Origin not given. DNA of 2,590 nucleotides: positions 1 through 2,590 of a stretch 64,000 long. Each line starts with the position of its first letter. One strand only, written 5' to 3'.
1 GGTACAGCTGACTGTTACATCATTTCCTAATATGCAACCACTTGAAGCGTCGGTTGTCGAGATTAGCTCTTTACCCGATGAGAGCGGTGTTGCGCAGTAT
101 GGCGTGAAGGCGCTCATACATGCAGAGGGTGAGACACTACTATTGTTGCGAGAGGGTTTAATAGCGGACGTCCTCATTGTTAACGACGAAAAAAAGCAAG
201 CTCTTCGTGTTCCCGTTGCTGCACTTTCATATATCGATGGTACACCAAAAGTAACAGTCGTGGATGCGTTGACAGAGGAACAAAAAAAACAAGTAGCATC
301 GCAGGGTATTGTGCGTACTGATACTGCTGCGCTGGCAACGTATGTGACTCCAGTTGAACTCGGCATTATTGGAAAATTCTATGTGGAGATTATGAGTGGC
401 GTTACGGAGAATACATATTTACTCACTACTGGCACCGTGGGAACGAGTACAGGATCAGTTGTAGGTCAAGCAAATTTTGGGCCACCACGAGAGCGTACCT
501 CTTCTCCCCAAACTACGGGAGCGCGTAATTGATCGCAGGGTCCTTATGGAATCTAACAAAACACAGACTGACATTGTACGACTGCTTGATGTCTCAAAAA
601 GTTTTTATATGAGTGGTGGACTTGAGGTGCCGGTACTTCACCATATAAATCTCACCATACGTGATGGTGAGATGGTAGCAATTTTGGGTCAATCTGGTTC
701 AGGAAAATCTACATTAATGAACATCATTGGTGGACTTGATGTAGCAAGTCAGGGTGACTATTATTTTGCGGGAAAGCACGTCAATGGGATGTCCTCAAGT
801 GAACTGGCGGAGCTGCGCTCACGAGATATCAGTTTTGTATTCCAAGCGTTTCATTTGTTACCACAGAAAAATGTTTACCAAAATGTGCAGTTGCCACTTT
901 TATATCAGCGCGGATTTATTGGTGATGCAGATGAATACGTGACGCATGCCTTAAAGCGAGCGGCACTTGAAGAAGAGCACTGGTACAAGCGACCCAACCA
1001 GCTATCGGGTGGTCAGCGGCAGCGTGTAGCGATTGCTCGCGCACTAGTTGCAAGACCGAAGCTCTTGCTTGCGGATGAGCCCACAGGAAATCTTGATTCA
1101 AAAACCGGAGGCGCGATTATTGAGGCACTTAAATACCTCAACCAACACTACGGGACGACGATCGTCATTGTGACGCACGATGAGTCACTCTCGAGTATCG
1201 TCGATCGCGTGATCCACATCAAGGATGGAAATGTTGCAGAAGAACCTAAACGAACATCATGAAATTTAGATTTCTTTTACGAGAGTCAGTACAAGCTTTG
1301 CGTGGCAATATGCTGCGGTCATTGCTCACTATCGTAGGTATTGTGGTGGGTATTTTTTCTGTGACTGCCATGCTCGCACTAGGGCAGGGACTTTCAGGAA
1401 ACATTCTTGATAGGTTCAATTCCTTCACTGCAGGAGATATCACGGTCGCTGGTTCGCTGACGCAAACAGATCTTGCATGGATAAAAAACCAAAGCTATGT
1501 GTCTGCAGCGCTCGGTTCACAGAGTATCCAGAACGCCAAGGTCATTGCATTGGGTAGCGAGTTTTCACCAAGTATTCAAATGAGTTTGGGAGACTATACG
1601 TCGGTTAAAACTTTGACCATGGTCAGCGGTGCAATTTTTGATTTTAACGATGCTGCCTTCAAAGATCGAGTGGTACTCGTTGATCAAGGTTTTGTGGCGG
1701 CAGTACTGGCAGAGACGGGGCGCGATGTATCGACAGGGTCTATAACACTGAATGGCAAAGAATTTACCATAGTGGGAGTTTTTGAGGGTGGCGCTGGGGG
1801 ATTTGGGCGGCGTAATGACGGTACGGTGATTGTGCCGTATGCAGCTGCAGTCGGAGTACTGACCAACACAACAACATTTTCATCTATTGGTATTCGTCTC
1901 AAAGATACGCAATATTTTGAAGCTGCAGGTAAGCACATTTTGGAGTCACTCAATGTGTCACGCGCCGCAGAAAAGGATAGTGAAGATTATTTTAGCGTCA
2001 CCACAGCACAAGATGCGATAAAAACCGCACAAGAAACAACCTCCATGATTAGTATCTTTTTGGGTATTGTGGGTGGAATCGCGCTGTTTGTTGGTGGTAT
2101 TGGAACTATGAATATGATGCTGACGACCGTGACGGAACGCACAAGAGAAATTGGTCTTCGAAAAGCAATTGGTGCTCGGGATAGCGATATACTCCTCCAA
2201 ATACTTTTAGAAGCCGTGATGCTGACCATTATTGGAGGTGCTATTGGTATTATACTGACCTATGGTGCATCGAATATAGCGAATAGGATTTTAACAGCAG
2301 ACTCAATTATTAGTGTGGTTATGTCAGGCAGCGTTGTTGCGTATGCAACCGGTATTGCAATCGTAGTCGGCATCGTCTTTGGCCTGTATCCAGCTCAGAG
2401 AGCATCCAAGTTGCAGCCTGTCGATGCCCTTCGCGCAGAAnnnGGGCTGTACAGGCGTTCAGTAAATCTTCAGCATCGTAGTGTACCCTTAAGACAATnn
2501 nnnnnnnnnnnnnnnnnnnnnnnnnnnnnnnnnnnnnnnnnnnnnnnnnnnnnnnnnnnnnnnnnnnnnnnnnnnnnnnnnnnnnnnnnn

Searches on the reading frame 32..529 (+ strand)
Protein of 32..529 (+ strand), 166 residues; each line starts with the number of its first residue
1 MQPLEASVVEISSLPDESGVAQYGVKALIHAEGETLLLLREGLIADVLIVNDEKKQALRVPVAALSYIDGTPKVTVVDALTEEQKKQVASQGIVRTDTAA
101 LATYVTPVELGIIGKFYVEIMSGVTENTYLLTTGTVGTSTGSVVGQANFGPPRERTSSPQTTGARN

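Call 41: find_encoding_contigs(protein=window:32-529:+, flank=10000, max_places=2)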
Protein window:32-529:+ (166 aa): no gene with exactly this product is on record in the collection.
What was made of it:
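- Tried and rejected: One look-up failed on a wrong ORF start (call 41).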

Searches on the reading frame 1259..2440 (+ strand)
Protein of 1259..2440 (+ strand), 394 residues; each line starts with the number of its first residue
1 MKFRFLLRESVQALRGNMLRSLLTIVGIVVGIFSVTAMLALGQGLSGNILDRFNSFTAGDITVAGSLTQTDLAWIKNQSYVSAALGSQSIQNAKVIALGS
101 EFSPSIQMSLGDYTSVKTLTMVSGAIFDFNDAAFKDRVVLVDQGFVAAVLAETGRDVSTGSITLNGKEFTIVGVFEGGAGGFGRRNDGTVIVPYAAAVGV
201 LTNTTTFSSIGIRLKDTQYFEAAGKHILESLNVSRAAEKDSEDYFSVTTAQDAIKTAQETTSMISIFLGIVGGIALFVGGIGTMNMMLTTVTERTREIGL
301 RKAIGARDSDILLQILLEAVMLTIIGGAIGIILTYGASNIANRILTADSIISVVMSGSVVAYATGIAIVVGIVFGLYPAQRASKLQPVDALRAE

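Call 43: find_encoding_contigs(protein=window:1259-2440:+, flank=10000, max_places=1)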
Protein window:1259-2440:+ (394 aa): 6 contigs read that carry it; 1 place shown.
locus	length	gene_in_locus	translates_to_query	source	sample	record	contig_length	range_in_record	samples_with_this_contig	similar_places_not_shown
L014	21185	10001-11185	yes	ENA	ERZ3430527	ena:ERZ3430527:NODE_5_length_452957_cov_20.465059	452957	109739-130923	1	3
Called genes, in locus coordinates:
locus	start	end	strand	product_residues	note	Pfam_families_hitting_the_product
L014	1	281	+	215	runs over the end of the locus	PF00300:His_Phos_1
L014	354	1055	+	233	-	-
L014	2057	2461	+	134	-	-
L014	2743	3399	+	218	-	PF13624:SurA_N_3 (weak)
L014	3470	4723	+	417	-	PF01625:PMSR, PF01641:SelR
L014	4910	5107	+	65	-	PF00313:CSD, PF08206:OB_RNB (weak)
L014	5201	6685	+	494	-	PF03193:RsgA_GTPase (faint), PF13476:AAA_23 (faint), PF00005:ABC_tran, PF02463:SMC_N (faint), PF13191:AAA_16 (faint), PF13304:AAA_21 (weak), PF00005:ABC_tran, PF13304:AAA_21 (weak), +1 more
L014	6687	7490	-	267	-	PF01479:S4, PF00849:PseudoU_synth_2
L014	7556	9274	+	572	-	-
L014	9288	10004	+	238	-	PF00005:ABC_tran, PF02463:SMC_N (faint), PF13304:AAA_21 (faint)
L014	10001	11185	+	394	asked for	PF12704:MacB_PCD, PF02687:FtsX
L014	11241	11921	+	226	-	PF00072:Response_reg, PF00486:Trans_reg_C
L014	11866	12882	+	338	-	PF00512:HisKA, PF02518:HATPase_c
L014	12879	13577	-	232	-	PF00970:FAD_binding_6, PF00175:NAD_binding_1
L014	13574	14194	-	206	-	-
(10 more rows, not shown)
